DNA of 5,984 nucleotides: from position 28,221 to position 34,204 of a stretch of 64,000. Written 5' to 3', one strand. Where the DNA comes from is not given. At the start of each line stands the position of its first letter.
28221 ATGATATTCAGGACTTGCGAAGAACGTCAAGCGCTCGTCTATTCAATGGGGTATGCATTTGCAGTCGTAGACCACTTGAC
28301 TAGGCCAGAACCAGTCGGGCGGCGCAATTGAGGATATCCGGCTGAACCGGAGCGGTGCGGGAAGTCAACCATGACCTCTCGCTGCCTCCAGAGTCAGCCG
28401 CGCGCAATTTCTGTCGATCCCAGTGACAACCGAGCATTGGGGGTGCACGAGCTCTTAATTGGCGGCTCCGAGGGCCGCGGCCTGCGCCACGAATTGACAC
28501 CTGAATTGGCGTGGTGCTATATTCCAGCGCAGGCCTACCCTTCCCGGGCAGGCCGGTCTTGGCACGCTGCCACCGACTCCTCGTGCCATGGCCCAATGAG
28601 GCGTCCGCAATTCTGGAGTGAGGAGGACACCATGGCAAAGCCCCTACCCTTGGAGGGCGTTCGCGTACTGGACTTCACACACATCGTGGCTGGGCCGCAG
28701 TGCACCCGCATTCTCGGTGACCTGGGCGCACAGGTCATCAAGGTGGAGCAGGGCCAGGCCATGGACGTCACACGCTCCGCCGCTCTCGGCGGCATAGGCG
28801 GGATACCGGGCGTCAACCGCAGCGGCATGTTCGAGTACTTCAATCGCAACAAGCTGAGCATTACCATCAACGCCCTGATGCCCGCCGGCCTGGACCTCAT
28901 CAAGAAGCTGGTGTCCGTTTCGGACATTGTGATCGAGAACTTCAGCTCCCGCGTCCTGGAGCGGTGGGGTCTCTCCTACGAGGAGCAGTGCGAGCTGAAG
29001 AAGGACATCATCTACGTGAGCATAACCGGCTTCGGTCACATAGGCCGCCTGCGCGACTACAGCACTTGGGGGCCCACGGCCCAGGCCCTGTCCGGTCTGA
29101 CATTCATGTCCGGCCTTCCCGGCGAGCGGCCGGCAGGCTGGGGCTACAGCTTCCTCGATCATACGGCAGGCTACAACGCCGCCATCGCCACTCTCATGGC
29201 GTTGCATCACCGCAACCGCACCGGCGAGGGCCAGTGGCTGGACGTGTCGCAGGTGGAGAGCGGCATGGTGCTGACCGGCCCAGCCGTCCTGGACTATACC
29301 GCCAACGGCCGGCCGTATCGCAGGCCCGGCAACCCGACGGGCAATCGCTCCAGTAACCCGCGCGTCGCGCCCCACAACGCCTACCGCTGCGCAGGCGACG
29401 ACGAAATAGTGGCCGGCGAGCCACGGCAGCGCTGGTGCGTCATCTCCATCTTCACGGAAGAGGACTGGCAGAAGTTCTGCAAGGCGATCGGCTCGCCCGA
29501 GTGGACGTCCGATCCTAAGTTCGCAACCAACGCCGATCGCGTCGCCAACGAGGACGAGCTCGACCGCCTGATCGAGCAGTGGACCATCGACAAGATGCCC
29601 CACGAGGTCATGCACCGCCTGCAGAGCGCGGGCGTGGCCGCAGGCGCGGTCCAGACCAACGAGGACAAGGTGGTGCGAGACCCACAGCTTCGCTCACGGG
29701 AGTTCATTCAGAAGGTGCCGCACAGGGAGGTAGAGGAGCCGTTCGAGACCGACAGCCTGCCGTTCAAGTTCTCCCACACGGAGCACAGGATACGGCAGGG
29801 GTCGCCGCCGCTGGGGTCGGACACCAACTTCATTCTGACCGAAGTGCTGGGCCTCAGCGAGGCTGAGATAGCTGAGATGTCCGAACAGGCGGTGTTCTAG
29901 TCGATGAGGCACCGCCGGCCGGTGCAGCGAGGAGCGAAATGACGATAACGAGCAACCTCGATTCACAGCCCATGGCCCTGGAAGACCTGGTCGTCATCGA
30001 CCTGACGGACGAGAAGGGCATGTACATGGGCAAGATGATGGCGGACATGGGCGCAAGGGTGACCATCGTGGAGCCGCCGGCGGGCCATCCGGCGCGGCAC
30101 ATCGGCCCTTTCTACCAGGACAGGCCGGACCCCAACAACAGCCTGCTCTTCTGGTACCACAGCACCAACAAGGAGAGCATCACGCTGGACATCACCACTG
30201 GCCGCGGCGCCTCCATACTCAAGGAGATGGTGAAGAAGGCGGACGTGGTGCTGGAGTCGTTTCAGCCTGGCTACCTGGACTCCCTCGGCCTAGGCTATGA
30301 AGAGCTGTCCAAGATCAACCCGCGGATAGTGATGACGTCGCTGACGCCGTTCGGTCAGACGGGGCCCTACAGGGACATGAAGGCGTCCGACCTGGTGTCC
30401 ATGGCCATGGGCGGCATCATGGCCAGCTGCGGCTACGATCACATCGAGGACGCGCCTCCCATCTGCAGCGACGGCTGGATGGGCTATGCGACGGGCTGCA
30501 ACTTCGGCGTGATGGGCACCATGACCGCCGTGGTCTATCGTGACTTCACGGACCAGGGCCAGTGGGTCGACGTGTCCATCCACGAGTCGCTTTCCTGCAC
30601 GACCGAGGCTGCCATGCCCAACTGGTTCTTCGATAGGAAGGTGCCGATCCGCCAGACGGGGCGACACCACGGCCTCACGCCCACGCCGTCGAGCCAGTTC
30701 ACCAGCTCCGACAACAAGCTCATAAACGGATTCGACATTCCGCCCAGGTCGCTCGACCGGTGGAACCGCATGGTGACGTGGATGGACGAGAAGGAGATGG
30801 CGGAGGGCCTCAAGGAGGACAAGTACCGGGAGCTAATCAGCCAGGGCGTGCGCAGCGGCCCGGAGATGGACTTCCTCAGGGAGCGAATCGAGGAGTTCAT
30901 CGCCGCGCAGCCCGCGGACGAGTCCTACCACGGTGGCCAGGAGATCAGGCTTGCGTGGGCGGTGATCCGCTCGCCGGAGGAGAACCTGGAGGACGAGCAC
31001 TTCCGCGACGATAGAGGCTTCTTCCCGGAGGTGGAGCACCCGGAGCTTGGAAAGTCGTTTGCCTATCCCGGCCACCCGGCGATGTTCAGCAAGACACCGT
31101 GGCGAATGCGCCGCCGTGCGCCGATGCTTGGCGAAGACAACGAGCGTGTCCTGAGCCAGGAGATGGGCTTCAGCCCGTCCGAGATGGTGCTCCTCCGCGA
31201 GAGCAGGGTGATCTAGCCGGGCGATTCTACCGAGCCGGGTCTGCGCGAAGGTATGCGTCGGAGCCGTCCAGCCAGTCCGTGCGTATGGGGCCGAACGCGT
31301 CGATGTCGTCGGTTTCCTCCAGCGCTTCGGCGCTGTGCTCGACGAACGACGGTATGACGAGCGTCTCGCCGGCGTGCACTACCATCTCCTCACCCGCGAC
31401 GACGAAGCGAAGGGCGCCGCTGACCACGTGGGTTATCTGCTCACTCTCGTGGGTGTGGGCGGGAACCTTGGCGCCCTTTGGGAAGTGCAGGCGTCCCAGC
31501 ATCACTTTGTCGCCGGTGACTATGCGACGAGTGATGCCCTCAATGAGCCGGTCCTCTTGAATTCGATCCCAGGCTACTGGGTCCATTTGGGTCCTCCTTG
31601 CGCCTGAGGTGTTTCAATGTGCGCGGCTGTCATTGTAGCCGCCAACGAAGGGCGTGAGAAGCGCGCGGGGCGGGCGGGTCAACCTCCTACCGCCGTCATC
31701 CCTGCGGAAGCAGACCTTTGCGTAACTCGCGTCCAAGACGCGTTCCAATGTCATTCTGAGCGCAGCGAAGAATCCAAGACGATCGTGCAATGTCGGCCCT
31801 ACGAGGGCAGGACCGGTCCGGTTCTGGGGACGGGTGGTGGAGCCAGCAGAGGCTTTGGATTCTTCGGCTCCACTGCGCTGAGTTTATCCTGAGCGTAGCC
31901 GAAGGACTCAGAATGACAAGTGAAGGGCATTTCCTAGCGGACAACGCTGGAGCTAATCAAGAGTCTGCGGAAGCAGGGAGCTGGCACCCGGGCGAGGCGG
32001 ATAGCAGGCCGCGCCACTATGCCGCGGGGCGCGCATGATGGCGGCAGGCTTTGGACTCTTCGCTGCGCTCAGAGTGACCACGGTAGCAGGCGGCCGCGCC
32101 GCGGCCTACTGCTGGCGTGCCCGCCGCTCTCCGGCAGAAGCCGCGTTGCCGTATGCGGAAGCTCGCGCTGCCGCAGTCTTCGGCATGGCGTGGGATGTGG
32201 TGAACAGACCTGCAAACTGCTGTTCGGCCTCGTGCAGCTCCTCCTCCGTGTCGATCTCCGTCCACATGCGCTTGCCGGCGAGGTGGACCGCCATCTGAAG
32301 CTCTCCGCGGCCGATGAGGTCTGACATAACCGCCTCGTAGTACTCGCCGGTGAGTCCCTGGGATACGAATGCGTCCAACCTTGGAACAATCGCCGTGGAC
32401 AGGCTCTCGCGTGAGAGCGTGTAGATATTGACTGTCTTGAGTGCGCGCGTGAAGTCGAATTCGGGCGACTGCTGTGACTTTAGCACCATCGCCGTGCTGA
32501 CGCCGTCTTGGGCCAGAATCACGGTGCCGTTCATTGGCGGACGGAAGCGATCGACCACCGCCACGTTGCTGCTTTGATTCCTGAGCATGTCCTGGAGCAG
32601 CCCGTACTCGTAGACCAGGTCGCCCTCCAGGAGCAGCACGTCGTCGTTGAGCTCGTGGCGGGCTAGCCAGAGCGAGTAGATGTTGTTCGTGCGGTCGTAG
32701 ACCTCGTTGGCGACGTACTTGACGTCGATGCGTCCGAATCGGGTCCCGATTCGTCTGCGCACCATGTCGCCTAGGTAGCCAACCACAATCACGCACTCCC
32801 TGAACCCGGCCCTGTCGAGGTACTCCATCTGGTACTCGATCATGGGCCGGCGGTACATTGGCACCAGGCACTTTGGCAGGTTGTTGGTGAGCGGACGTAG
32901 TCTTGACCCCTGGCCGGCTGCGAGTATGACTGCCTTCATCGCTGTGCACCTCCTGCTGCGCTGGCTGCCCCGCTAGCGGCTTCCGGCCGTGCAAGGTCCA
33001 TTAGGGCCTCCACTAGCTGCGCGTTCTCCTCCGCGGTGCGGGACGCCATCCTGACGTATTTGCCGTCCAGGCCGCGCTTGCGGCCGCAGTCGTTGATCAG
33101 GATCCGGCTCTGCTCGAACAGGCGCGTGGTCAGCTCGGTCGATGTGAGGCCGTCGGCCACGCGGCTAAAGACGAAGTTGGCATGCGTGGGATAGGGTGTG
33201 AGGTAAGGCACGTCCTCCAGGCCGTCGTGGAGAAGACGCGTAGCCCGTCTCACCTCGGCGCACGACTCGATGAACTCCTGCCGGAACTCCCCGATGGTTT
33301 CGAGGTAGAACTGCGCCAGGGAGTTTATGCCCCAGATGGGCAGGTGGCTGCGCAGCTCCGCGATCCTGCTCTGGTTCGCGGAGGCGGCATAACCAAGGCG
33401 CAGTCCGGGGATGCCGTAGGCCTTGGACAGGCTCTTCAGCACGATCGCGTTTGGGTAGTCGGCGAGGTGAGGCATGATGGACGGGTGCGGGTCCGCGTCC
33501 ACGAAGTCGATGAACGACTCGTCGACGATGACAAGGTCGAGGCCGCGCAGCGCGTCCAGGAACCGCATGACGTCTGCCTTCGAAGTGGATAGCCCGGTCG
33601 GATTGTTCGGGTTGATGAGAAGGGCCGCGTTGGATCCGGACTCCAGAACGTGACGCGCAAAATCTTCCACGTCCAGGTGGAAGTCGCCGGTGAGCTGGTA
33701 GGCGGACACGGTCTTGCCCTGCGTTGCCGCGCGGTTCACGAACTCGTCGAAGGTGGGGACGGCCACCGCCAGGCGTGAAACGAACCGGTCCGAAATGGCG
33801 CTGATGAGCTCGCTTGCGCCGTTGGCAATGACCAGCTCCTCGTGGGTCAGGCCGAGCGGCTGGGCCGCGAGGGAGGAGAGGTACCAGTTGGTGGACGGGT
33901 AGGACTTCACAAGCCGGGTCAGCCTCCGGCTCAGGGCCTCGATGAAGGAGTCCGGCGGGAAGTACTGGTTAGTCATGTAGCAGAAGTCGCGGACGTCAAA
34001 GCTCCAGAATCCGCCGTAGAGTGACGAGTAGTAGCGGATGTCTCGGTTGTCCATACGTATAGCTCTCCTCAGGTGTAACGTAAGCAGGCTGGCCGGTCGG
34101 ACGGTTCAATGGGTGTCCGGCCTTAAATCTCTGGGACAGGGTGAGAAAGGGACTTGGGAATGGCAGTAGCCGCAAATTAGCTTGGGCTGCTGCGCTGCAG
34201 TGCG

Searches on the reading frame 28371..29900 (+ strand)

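Call 34: search_protein_families(library=pfam, proteins=[window:28371-29900:+], max_evalue=0.00001)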
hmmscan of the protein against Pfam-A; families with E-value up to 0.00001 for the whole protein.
window:28371-29900:+ (509 aa): 1 family
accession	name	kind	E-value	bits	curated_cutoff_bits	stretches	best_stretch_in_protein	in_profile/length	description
PF02515.22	CoA_transf_3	-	4.1e-104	349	23.3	1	94-485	1-366/366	CoA-transferase family III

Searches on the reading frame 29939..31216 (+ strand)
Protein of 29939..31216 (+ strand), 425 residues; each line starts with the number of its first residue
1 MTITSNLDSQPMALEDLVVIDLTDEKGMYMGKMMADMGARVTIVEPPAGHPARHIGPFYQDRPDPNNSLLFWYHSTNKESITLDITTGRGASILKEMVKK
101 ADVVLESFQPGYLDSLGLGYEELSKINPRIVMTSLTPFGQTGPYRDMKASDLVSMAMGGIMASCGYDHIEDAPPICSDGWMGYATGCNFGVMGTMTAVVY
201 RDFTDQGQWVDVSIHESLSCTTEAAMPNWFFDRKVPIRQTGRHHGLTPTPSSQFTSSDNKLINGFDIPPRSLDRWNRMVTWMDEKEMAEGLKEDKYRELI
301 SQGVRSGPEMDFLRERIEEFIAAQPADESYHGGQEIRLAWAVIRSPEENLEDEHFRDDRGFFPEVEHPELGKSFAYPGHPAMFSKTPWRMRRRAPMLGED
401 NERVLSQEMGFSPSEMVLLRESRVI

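Call 30: find_encoding_contigs(protein=window:29939-31216:+, flank=10000, max_places=1)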
Protein window:29939-31216:+ (425 aa): no gene with exactly this product is on record in the collection.

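Call 34: search_protein_families(library=pfam, proteins=[window:29939-31216:+], max_evalue=0.00001)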
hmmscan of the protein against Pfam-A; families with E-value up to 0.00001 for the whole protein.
window:29939-31216:+ (425 aa): 1 family
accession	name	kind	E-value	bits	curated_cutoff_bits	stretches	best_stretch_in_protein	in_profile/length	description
PF02515.22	CoA_transf_3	-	1.3e-75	255.3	23.3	1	14-401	1-366/366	CoA-transferase family III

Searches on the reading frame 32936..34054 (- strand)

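Call 34: search_protein_families(library=pfam, proteins=[window:32936-34054:-], max_evalue=0.00001)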
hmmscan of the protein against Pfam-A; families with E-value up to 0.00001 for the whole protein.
window:32936-34054:- (372 aa): 1 family
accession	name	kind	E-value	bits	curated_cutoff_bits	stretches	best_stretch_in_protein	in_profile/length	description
PF00155.27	Aminotran_1_2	-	1.4e-30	107.2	19.7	1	23-351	10-361/361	Aminotransferase class I and II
